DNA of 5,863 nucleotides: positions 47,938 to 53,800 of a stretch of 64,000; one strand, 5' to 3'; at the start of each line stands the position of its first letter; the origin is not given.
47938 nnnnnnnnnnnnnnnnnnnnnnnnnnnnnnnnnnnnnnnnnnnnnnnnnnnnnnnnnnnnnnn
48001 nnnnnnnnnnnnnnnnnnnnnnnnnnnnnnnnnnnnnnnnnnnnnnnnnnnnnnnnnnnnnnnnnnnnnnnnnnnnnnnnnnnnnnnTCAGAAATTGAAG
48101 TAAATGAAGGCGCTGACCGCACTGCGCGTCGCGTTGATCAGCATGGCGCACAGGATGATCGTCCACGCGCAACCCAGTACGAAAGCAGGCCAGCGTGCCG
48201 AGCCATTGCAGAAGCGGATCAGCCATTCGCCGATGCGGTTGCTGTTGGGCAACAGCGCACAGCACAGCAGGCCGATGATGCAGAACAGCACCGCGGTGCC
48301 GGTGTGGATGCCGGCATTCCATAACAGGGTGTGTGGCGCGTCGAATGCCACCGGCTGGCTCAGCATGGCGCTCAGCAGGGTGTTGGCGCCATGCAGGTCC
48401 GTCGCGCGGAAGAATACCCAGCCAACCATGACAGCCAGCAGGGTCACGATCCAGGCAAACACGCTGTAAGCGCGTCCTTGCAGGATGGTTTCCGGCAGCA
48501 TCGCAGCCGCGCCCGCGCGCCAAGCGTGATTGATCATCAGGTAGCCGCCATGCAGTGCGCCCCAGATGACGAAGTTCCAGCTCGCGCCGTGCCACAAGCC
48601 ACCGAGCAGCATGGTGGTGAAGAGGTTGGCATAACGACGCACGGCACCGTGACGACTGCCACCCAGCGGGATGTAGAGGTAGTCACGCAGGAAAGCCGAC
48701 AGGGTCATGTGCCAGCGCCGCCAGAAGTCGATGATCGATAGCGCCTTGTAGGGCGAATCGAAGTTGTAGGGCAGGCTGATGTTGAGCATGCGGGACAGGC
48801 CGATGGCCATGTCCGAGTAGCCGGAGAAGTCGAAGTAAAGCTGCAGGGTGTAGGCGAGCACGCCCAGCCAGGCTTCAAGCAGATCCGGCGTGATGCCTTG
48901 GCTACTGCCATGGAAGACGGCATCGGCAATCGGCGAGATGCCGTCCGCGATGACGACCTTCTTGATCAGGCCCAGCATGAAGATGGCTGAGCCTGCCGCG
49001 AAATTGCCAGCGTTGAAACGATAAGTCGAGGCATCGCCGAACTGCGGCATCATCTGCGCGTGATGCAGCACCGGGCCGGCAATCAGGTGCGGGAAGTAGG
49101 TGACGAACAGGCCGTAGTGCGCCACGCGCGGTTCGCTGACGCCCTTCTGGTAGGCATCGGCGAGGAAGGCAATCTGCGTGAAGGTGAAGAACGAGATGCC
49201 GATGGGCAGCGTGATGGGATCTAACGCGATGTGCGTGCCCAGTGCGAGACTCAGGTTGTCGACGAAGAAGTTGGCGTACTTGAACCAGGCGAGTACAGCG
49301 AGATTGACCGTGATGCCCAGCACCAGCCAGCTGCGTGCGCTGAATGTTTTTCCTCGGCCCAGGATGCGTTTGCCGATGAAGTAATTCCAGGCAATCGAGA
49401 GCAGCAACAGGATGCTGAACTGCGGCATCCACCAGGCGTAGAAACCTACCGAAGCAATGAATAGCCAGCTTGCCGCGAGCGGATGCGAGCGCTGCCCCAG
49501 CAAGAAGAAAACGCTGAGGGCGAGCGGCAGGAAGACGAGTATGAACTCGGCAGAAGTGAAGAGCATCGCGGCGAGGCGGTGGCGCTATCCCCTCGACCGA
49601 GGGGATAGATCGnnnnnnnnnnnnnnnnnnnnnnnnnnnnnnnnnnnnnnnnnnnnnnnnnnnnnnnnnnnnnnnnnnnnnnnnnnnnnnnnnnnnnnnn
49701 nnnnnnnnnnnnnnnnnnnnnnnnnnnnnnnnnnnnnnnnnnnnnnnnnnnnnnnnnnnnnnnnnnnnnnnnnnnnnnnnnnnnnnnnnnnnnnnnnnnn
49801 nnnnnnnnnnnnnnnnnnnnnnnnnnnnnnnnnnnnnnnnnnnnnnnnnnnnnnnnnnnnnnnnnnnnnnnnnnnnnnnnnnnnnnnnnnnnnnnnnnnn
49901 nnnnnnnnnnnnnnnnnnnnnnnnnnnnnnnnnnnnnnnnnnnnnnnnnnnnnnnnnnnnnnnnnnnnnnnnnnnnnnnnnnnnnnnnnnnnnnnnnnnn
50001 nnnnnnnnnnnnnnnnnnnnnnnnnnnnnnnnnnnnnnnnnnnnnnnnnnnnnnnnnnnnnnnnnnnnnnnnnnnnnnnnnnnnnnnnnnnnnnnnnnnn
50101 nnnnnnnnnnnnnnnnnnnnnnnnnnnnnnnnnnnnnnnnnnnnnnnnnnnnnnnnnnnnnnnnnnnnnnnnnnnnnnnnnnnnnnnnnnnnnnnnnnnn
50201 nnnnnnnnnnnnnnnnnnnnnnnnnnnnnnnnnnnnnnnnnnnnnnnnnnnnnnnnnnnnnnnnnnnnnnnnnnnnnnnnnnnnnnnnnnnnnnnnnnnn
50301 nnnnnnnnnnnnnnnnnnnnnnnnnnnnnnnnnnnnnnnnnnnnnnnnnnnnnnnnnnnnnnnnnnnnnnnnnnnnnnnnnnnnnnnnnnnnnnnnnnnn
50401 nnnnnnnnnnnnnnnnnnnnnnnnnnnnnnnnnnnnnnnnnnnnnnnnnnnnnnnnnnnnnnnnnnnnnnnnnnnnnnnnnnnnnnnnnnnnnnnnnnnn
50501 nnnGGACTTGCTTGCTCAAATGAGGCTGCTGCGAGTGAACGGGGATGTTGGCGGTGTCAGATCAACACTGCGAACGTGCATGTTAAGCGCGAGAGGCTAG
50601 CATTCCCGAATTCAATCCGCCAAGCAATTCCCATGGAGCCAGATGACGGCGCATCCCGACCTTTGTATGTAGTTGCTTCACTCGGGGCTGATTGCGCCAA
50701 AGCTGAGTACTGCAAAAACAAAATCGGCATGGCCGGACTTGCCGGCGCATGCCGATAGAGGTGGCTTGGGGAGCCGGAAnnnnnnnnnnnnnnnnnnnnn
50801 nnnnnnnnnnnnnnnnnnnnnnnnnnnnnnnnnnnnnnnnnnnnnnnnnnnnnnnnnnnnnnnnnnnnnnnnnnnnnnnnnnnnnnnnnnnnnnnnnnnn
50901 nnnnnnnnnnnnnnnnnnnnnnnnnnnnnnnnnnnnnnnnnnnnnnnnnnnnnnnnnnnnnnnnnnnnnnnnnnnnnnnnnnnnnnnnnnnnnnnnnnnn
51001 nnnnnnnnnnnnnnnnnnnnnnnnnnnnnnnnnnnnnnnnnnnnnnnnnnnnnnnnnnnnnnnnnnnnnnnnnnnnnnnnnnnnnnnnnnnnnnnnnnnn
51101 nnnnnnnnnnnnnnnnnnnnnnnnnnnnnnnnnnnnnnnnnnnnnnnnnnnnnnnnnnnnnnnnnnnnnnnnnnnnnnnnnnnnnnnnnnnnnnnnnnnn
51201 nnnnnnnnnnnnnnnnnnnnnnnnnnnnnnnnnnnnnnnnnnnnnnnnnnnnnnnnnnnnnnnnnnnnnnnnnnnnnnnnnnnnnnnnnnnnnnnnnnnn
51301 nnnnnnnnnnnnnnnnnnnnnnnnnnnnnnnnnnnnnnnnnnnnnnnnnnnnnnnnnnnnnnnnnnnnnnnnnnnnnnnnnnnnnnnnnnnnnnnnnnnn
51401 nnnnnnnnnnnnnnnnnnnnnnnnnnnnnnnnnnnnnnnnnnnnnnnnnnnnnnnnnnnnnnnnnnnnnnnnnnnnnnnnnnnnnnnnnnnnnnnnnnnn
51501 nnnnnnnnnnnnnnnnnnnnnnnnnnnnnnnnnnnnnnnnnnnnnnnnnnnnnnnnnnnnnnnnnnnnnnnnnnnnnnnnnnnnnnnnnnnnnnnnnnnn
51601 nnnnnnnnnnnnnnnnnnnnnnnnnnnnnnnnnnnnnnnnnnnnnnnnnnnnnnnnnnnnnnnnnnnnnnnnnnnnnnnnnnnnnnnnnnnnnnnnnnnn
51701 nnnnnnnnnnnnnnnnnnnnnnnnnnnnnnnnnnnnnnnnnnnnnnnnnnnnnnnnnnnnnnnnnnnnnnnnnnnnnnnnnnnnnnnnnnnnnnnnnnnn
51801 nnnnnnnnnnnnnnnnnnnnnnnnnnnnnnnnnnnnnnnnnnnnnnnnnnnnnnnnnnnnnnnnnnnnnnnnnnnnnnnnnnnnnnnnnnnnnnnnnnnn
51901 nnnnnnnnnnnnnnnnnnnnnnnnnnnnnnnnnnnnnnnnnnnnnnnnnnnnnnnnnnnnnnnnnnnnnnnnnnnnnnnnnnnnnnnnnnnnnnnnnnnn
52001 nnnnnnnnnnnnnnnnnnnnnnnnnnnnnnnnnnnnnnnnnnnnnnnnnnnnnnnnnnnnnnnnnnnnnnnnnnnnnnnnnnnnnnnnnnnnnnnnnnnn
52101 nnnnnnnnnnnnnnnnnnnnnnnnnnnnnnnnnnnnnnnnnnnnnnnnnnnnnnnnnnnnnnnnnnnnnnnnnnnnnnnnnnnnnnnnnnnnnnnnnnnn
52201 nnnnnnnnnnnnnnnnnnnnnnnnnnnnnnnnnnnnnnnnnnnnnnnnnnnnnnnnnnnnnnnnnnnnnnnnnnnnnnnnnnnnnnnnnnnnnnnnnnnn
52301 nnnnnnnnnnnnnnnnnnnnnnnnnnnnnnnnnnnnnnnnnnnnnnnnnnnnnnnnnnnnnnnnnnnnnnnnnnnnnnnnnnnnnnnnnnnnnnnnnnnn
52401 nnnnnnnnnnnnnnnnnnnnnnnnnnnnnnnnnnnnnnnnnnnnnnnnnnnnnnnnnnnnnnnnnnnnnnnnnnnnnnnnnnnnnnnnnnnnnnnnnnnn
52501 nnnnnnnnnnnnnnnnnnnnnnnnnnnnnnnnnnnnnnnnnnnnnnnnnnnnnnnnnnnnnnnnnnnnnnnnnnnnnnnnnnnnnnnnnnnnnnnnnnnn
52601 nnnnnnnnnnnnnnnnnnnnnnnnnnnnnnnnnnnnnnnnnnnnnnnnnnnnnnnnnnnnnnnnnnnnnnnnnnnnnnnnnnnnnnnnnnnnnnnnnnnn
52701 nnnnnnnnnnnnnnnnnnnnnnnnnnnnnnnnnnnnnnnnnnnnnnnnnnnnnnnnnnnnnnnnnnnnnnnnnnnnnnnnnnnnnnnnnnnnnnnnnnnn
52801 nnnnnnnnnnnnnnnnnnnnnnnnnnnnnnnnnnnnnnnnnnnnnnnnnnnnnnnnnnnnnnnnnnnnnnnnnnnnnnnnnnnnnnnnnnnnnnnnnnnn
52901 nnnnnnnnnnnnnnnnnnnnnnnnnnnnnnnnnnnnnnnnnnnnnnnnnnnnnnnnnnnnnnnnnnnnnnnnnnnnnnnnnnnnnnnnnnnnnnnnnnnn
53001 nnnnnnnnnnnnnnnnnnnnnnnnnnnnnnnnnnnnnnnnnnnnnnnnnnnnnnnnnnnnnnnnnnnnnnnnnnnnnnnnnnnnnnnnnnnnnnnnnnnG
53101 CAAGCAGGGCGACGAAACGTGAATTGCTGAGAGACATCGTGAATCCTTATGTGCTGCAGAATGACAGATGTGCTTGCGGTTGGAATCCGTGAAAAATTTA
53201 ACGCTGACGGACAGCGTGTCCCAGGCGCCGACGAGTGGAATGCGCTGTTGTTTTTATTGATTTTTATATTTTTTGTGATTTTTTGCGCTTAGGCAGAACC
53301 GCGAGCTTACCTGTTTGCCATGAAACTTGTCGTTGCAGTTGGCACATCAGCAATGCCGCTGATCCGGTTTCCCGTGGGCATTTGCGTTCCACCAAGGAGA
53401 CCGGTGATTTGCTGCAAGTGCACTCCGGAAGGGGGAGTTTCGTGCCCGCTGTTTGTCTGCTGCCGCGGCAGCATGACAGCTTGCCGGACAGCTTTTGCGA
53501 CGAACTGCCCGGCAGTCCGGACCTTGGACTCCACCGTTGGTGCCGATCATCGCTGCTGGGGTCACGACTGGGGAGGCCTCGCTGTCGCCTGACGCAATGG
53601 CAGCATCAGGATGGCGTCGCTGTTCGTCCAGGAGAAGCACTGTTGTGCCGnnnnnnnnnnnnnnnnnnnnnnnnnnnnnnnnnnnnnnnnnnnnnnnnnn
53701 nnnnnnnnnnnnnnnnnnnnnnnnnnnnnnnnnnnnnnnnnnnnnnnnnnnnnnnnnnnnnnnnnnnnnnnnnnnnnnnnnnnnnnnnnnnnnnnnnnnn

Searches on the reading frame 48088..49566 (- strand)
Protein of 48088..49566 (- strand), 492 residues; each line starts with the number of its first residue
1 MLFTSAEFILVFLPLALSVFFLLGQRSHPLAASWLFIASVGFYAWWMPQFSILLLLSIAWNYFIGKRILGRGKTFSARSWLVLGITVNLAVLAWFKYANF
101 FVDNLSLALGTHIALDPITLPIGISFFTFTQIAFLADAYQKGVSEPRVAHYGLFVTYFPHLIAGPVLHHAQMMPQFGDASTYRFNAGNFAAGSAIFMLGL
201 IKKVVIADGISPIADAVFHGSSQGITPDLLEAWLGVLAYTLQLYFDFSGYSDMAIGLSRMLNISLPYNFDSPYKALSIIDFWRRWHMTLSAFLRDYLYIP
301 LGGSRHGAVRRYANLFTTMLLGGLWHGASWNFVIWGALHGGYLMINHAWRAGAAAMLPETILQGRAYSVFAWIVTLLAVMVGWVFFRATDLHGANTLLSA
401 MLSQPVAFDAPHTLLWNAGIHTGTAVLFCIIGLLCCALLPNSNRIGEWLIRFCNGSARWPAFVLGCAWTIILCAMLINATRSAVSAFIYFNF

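Call 10: search_protein_families(library=pfam, proteins=[window:48088-49566:-], max_evalue=0.01)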
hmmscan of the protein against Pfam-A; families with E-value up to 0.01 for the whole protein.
window:48088-49566:- (492 aa): 2 families
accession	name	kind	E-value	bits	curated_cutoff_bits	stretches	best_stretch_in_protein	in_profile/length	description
PF03062.24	MBOAT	-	5.1e-30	105.4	27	1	83-354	14-302/337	MBOAT, membrane-bound O-acyltransferase family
PF13813.11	MBOAT_2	-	1.9e-06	28.5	25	1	266-328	2-66/85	Membrane bound O-acyl transferase family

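Call 11: search_protein_families(library=ncbifam, proteins=[window:48088-49566:-], max_evalue=0.01)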
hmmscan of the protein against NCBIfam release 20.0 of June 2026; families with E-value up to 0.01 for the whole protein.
window:48088-49566:- (492 aa): 1 family
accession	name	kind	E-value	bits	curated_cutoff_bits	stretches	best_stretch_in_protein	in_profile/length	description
TIGR04091.1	LTA_dltB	equivalog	9.5e-48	163.3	375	1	10-386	14-376/380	D-alanyl-lipoteichoic acid biosynthesis protein DltB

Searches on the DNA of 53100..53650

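Call 4: search_rna_families(source=window, start=53100, end=53650, threshold=evalue, max_evalue=10, show_alignments=6)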
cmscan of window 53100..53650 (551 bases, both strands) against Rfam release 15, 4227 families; matches with E-value up to 10: 5.
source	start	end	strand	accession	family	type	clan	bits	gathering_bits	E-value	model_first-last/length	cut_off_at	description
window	53549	53600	-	RF02257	adapt33_3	Gene; lncRNA;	-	16.4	70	0.38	89-140/140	no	Adaptive response 33 conserved region 3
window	53482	53514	-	RF00660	mir-214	Gene; miRNA;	-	15.4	66.7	0.94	36-68/101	no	mir-214 microRNA precursor family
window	53481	53515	+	RF00660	mir-214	Gene; miRNA;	-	15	66.7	1.2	35-69/101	no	mir-214 microRNA precursor family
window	53213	53269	+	RF01581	RUF6-5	Gene; sRNA;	-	14.4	70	6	1-156/156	no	Plasmodium RNA of unknown function RUF6-5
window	53223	53299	+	RF02110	DLEU2_6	Gene; lncRNA;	-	13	60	8.6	1-135/135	no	Deleted in lymphocytic leukemia 2 conserved region 6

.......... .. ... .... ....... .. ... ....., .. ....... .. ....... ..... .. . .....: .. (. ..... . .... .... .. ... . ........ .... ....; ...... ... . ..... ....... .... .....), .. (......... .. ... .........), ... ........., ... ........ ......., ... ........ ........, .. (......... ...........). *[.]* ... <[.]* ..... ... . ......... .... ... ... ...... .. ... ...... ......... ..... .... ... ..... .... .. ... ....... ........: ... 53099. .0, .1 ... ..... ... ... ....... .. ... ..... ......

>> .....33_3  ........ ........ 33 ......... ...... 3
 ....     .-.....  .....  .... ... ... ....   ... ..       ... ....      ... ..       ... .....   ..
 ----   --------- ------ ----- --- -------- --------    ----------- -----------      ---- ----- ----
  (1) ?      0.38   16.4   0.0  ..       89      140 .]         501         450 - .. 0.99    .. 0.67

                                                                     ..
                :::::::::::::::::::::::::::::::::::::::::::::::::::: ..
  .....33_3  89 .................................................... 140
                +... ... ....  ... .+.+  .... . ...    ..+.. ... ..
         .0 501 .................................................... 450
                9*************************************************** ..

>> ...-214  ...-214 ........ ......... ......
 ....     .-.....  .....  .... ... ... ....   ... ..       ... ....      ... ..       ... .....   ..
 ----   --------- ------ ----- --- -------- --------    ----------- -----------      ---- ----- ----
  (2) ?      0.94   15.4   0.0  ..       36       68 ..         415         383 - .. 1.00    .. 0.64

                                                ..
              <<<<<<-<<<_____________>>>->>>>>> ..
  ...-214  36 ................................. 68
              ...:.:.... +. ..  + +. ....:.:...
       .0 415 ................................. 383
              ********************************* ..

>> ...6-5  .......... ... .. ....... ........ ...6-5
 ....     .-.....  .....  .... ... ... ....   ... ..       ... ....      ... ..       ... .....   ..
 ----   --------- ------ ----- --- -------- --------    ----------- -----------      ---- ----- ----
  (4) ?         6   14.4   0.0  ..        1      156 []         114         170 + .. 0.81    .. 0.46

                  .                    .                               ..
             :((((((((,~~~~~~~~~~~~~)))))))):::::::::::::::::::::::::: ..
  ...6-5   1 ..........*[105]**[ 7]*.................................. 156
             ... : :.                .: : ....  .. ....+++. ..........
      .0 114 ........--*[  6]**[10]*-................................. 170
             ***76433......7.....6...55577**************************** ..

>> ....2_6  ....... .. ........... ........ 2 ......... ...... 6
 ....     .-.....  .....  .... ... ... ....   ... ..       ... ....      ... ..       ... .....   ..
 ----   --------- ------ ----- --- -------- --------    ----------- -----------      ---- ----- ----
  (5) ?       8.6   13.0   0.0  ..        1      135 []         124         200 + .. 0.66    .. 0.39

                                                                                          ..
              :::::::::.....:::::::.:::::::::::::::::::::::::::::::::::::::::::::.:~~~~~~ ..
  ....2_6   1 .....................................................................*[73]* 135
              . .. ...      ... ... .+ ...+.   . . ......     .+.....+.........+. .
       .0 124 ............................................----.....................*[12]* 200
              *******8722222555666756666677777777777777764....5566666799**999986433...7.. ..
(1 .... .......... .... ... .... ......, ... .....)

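Call 17: search_rna_families(source=window, start=53335, end=53430, threshold=evalue, max_evalue=10, show_alignments=5)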
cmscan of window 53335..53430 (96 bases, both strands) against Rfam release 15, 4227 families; matches with E-value up to 10: 2.
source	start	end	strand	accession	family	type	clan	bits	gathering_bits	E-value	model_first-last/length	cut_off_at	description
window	53354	53373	-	RF01097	RF_site8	Cis-reg; frameshift_element;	-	10.6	43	9.1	1-52/52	no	Gag/pro ribosomal frameshift site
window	53335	53355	-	RF02950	D12-methyl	Gene; sRNA;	-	9.7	57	9.8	1-21/64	3'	D12-methyl RNA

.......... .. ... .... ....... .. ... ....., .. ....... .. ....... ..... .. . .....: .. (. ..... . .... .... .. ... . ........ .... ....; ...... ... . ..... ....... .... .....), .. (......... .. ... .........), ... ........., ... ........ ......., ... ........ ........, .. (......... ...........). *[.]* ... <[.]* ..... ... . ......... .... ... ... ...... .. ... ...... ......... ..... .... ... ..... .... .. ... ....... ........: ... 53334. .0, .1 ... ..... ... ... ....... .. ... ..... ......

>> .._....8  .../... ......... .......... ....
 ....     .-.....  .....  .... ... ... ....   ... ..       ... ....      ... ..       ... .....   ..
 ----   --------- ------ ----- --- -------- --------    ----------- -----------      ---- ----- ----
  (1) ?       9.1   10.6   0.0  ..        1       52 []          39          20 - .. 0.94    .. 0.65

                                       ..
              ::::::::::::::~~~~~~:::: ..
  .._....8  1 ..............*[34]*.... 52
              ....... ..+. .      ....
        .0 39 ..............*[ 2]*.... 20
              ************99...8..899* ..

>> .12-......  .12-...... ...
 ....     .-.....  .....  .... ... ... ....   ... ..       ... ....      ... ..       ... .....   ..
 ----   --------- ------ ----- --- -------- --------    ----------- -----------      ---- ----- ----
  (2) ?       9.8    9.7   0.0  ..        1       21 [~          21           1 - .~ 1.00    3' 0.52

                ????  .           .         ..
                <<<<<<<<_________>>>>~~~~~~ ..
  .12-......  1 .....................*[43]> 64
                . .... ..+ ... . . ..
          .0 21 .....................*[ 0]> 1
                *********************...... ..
